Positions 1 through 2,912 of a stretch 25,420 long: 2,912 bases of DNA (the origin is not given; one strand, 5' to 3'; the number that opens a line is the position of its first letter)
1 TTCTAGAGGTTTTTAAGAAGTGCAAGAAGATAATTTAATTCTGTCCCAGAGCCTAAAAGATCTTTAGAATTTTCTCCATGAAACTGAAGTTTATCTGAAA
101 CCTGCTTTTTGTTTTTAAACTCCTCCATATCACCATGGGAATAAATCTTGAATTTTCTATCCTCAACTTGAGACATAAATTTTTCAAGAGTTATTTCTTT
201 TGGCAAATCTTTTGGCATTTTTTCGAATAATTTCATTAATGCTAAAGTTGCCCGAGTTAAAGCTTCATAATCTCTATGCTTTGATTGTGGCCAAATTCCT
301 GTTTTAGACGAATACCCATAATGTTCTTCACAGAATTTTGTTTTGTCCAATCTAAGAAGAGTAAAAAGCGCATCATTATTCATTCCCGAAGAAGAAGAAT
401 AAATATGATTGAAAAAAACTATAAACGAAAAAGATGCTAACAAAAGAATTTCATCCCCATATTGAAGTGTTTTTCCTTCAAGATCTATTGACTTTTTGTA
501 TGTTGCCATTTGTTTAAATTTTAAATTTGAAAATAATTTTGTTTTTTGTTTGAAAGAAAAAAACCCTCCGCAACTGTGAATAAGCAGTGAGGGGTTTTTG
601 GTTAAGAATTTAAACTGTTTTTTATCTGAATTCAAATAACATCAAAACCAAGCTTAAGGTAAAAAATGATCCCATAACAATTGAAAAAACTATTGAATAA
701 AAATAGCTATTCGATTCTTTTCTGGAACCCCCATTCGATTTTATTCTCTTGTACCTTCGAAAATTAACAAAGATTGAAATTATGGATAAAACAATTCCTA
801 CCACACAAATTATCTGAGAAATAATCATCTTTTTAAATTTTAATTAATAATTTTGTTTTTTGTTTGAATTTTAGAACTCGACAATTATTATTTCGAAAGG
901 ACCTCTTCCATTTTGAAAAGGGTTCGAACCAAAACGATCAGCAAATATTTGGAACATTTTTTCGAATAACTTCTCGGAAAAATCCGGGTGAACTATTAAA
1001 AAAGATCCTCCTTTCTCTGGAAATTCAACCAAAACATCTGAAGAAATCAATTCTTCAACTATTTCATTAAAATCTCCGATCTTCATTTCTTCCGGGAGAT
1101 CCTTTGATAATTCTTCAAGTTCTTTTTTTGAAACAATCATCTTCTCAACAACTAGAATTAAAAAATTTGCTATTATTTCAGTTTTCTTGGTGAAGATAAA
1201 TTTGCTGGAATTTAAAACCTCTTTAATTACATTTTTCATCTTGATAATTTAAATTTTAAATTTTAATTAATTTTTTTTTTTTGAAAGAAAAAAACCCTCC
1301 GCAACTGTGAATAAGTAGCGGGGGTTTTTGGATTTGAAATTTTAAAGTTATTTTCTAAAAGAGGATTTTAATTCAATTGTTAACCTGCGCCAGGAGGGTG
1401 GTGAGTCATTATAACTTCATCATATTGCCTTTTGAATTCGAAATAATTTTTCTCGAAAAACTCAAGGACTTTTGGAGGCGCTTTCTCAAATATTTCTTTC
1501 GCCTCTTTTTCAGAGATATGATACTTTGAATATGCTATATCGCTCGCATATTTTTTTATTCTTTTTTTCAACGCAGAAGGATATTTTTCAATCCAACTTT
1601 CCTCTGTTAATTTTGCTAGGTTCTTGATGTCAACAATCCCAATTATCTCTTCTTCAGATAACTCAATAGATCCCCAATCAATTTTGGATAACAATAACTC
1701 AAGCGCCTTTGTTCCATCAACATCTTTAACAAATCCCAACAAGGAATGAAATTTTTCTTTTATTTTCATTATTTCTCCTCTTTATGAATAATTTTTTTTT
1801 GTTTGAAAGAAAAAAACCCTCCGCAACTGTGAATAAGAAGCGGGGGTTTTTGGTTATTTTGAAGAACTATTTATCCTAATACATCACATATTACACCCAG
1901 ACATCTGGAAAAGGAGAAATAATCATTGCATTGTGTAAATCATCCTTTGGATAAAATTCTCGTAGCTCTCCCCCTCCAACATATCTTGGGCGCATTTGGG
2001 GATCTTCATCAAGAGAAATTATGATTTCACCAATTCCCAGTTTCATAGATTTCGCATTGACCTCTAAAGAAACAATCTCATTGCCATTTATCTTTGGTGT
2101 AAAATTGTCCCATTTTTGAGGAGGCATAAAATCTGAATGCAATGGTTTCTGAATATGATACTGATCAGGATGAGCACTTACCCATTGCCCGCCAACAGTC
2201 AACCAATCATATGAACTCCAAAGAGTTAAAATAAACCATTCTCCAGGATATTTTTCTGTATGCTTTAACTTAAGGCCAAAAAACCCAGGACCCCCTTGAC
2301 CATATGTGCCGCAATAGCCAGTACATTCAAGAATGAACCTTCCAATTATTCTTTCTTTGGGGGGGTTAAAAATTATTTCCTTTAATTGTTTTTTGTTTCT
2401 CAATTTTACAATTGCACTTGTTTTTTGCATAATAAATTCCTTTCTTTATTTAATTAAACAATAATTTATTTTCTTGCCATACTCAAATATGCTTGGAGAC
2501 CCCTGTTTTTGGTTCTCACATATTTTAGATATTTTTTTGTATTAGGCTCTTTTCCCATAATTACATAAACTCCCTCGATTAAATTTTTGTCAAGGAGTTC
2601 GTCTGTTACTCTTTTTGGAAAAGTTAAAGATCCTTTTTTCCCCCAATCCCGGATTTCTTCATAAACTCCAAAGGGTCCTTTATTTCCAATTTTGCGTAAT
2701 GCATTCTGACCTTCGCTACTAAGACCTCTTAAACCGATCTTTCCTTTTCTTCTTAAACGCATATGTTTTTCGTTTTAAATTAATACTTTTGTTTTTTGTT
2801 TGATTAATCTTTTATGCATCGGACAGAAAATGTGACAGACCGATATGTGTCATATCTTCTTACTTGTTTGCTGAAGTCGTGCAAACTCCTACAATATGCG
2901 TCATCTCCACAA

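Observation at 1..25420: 25 kb of strictly co-oriented, envelope-biased ORFans with no hallmark genes: candidate cassette array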

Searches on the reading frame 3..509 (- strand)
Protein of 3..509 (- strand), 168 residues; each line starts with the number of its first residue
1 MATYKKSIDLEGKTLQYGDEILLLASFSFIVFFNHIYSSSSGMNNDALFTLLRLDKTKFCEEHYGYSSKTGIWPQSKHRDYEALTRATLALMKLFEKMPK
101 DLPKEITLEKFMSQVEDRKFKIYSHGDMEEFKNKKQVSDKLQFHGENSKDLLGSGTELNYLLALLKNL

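Call 20: find_encoding_contigs(protein=window:3-509:-, flank=10000, max_places=10)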
Protein window:3-509:- (168 aa): 4 contigs read that carry it; 3 places shown.
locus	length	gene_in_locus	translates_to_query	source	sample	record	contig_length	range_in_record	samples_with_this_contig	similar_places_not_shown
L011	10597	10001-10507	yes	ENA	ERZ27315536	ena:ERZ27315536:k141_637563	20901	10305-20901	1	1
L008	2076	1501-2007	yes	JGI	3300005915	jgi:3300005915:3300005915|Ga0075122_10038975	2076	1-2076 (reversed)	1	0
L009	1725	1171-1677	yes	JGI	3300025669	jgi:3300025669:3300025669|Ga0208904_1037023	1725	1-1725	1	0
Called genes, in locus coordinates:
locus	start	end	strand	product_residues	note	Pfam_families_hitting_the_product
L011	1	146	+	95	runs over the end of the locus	-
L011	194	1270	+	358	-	-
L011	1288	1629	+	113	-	-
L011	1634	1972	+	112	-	-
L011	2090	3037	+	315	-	PF13568:OMP_b-brl_2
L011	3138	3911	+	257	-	-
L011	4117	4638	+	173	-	-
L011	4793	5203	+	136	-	-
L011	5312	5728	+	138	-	-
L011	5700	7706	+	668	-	PF00801:PKD, PF18911:PKD_4, PF09603:Fib_succ_major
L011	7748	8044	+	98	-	-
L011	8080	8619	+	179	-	-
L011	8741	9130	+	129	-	-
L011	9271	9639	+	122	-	-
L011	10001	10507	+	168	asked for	-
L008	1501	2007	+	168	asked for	-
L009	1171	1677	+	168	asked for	-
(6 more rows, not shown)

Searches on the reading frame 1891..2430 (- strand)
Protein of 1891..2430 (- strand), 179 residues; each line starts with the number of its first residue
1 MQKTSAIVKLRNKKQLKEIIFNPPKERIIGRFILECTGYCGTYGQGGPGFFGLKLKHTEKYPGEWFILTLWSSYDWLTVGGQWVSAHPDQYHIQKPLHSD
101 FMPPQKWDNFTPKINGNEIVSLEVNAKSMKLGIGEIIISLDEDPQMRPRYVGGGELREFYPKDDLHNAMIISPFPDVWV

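Call 124: find_related_loci(query=window:1891-2430:-, collection=viral_contigs, flank=5000)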
Query window:1891-2430:- (179 aa) in viral_contigs; peptide patterns used: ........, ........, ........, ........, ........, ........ (x = any residue, [..] = any of these).
46 stretches matched a pattern, but none encodes a relative of the query by tblastn (E <= 1e-3).

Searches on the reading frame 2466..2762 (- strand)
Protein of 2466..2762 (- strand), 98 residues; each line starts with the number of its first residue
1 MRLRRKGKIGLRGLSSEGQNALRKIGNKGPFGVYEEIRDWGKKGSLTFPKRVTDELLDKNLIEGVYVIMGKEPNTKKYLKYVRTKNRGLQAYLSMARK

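Call 52: find_related_loci(query=A1, collection=metagenome_contigs, flank=10000)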
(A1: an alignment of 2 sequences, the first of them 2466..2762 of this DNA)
Query A1 (98 aa) in metagenome_contigs; peptide patterns used: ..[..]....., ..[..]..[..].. (x = any residue, [..] = any of these).
355 stretches matched a pattern; 1 encode a relative of the query (tblastn E <= 1e-3); 1 distinct loci.
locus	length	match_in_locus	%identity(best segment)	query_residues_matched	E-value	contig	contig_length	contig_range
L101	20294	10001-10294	67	1-98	2e-39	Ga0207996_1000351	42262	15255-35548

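Call 53: find_related_loci(query=A1, collection=viral_contigs, flank=10000)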
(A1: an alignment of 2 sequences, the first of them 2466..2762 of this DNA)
Query A1 (98 aa) in viral_contigs; peptide patterns used: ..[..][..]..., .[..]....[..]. (x = any residue, [..] = any of these).
113 stretches matched a pattern, but none encodes a relative of the query by tblastn (E <= 1e-3).

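Call 55: find_homologous_proteins(query=A1, max_evalue=0.001)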
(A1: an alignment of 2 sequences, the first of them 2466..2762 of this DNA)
Query A1 (2 sequences) (98 aa, profile of the alignment): 3 proteins with E <= 0.001 among 16 candidates.
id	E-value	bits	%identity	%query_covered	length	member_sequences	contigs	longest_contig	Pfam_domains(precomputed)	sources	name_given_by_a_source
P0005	5.5e-54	198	100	100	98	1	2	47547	-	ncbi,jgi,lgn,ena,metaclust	metaclust:\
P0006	1.6e-53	197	66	100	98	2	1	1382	-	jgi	-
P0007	7.2e-22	95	94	54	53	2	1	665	-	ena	-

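Call 56: find_encoding_contigs(protein=P0005, flank=10000, max_places=10)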
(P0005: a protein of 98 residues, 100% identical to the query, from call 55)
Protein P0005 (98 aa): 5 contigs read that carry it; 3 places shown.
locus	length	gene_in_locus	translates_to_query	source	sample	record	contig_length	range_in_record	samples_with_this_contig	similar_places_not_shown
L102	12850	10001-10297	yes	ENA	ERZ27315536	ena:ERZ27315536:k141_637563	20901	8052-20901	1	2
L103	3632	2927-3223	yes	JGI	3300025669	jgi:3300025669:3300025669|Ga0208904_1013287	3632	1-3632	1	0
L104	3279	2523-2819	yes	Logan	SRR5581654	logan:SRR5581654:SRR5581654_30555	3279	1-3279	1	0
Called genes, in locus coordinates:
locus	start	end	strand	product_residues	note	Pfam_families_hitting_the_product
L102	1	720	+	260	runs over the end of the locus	-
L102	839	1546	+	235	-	-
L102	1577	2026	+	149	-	-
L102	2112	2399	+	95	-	-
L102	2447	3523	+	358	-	-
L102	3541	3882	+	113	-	-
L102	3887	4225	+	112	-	-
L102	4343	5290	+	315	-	PF13568:OMP_b-brl_2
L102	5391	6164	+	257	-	-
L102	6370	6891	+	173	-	-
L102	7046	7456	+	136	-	-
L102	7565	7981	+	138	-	-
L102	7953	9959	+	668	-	PF00801:PKD, PF18911:PKD_4, PF09603:Fib_succ_major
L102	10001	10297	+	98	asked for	-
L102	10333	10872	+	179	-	-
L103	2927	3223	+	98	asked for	-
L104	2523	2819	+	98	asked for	-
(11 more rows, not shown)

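Call 60: list_cluster_members(proteins=[window:2466-2762:-, window:871-1239:-, window:24494-25051:-, window:7473-8420:-, window:2804-4810:-, window:16500-16904:-, window:9240-10316:-, window:12043-12825:-, window:11217-11924:-, window:1891-2430:-])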
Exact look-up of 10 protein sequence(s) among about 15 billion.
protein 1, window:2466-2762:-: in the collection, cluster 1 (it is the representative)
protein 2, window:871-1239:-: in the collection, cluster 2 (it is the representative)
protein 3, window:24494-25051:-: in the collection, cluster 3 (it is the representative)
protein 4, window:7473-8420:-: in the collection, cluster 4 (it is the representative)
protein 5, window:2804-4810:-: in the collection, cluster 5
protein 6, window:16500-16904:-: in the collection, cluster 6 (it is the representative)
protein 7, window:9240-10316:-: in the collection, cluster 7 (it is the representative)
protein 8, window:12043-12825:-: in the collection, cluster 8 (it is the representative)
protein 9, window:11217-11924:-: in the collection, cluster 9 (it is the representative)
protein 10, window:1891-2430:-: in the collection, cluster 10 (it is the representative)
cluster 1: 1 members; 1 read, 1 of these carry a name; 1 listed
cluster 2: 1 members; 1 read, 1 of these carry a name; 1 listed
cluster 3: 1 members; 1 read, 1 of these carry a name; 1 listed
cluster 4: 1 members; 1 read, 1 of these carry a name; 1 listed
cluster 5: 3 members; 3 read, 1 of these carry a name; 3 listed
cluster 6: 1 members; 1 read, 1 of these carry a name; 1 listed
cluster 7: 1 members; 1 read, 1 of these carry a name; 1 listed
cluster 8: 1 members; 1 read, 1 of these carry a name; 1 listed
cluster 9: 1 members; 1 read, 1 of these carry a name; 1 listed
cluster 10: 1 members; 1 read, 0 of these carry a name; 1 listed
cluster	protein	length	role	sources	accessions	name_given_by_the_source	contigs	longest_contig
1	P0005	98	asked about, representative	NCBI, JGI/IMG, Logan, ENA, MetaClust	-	\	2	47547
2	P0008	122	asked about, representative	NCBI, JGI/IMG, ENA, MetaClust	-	\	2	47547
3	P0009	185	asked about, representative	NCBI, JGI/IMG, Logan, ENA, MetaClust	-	\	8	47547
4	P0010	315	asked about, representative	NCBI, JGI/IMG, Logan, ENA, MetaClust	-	\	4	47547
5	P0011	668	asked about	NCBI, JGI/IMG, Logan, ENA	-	-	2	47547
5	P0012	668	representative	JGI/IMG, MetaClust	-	\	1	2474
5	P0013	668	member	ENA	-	-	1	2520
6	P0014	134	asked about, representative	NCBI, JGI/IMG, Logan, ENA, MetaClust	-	\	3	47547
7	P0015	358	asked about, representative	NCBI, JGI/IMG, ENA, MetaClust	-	\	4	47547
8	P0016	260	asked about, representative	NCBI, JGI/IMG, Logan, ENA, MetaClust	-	\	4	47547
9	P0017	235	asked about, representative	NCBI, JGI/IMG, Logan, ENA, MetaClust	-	\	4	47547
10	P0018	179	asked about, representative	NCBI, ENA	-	-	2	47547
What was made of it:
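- The 47.5-kb NCBI parent contig could not be read (call 60).
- Tried and rejected: The 47,547-nt NCBI contig that carries all ten window proteins tested (call 60) could not be retrieved.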

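Call 80: search_protein_families(library=ncbifam, max_evalue=0.00001, proteins=[L101:11669-12379:-, L101:12425-12970:-, L101:12972-13460:-, L101:13687-14145:-, L101:14147-14683:-, L101:14689-14985:-, L101:14982-15248:-, L101:15639-15836:+, L101:15889-16149:-, L101:17805-19349:+])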
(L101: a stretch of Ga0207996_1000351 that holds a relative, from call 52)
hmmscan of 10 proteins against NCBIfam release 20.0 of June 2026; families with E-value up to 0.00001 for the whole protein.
L101:11669-12379:- (236 aa): 3 families
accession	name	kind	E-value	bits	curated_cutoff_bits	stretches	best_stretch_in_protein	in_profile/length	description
NF001988.0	PRK00783.1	equivalog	5.9e-49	167.1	153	1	2-230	5-254/266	DNA-directed RNA polymerase subunit D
NF011548.0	PRK14979.1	equivalog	7.7e-30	104.5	194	1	5-150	10-156/195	DNA-directed RNA polymerase subunit D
TIGR02027.1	rpoA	equivalog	8.8e-06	25.1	227.8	0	62-129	67-134/298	DNA-directed RNA polymerase subunit alpha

L101:12425-12970:- (181 aa): 4 families
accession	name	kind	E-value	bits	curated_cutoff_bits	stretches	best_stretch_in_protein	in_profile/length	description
NF007176.0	PRK09607.1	equivalog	1.3e-35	122.4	182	1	58-180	6-131/132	30S ribosomal protein S11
TIGR03628.1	arch_S11P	equivalog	4.9e-31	107.7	182.35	1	62-172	3-116/117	30S ribosomal protein S11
NF003698.1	PRK05309.1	equivalog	1e-16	61.5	111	1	59-175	8-118/120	30S ribosomal protein S11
TIGR03632.1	uS11_bact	equivalog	1e-15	58.2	154.5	1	59-172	7-114/117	30S ribosomal protein S11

L101:12972-13460:- (162 aa): 4 families
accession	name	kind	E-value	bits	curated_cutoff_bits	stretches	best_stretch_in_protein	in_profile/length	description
NF003139.0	PRK04051.1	equivalog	7e-44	149.8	138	1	2-159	5-168/179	30S ribosomal protein S4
TIGR01018.1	uS4_arch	equivalog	2.8e-39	134.7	82.25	1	2-146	5-156/162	30S ribosomal protein S4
TIGR01017.1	rpsD_bact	equivalog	2.1e-14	53.7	177.2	1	87-154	83-148/200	30S ribosomal protein S4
NF003717.0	PRK05327.1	equivalog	3.4e-14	53.2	116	1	80-155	78-151/202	30S ribosomal protein S4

L101:13687-14145:- (152 aa): 3 families
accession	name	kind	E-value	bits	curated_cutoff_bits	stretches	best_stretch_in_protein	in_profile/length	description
TIGR03629.1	uS13_arch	equivalog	9.1e-46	155.7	175.55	1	9-143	4-140/144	30S ribosomal protein S13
NF003140.0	PRK04053.1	equivalog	1.7e-45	154.9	159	1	4-148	6-152/157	30S ribosomal protein S13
TIGR03631.1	uS13_bact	equivalog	3e-19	69.5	130.45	1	12-139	1-109/113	30S ribosomal protein S13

L101:14147-14683:- (178 aa): 0 families

L101:14689-14985:- (98 aa): 3 families
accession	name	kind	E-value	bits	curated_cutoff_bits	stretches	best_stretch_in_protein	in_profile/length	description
NF011554.0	PRK14981.1-6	equivalog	5.8e-10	39.5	147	1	17-98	30-107/107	DNA-directed RNA polymerase subunit F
NF011551.0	PRK14981.1-3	equivalog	8.3e-07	29.3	183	1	28-98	48-119/120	DNA-directed RNA polymerase subunit F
NF011550.0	PRK14981.1-1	equivalog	4.7e-06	27.3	159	1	28-97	48-117/118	RNA polymerase Rpb4 family protein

L101:14982-15248:- (88 aa): 1 family
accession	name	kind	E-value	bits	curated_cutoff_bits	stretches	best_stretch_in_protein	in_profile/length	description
NF003303.0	PRK04306.1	equivalog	6.5e-21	73.9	97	1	4-83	17-97/98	50S ribosomal protein L21e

L101:15639-15836:+ (65 aa): 1 family
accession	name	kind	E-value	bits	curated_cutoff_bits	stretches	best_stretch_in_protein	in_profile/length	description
NF003089.1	PRK04016.1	equivalog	2.5e-26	91.6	79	1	2-62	1-61/61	DNA-directed RNA polymerase subunit N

L101:15889-16149:- (86 aa): 0 families

L101:17805-19349:+ (514 aa): 20 families
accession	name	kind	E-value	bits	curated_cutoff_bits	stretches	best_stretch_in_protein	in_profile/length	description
NF006218.0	PRK08343.1-4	subfamily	1.4e-94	317.1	383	1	115-513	25-390/392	preprotein translocase subunit SecD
NF006217.0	PRK08343.1-3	equivalog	1.6e-66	225.1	491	1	137-511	182-539/544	preprotein translocase subunit SecD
NF006216.0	PRK08343.1-2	equivalog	4.9e-63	213.7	519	2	299-509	287-499/506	preprotein translocase subunit SecD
NF006215.0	PRK08343.1-1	equivalog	1.4e-57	195.5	666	1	8-511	4-517/522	preprotein translocase subunit SecD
TIGR01129.1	secD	equivalog_domain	1.7e-38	132.9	244.4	1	123-499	1-388/397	protein translocase subunit SecD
NF009583.0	PRK13024.1-3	subfamily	6.7e-37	126.9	721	1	115-499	35-419/755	protein translocase subunit SecDF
TIGR00916.1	2A0604s01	subfamily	1.3e-32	113.2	148.6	1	308-498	44-228/231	SecD/SecF family protein translocase subunit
NF011315.0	PRK14726.1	equivalog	8.4e-28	96.9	1249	1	279-501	302-514/855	protein translocase subunit SecDF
NF009585.0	PRK13024.1-5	equivalog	1.8e-23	82.5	1037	1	325-510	457-650/993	protein translocase subunit SecDF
NF009580.0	PRK13023.1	equivalog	1.1e-22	80.2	1153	1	114-501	55-437/775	protein translocase subunit SecDF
TIGR00966.2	transloc_SecF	equivalog_domain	5.8e-21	75.2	160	1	320-498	85-266/279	protein translocase subunit SecF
NF009545.0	PRK12933.1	equivalog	3.2e-18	65.6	728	1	324-498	401-580/604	protein translocase subunit SecD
NF009581.0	PRK13024.1-1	equivalog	5.6e-13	47.9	1058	1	119-500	30-398/752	protein translocase subunit SecDF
NF009584.0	PRK13024.1-4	equivalog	6.1e-12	44.7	1171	1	117-501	28-401/759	protein translocase subunit SecDF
NF009540.0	PRK12911.1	equivalog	7.8e-10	36.7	1878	1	325-499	871-1049/1403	bifunctional preprotein translocase subunit SecD/SecF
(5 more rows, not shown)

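Call 81: search_protein_families(library=pfam, max_evalue=0.001, proteins=[L101:404-1201:+, L101:1314-2282:+, L101:2357-2662:+, L101:2819-3391:+, L101:3922-4470:+, L101:5227-5508:+, L101:5716-6120:+, L101:6763-7047:+, L101:10462-10902:+, L101:11003-11389:+])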
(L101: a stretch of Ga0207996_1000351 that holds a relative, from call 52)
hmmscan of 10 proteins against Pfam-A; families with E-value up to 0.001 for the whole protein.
L101:404-1201:+ (265 aa): 0 families

L101:1314-2282:+ (322 aa): 0 families

L101:2357-2662:+ (101 aa): 0 families

L101:2819-3391:+ (190 aa): 0 families

L101:3922-4470:+ (182 aa): 0 families

L101:5227-5508:+ (93 aa): 0 families

L101:5716-6120:+ (134 aa): 0 families

L101:6763-7047:+ (94 aa): 0 families

L101:10462-10902:+ (146 aa): 0 families

L101:11003-11389:+ (128 aa): 0 families
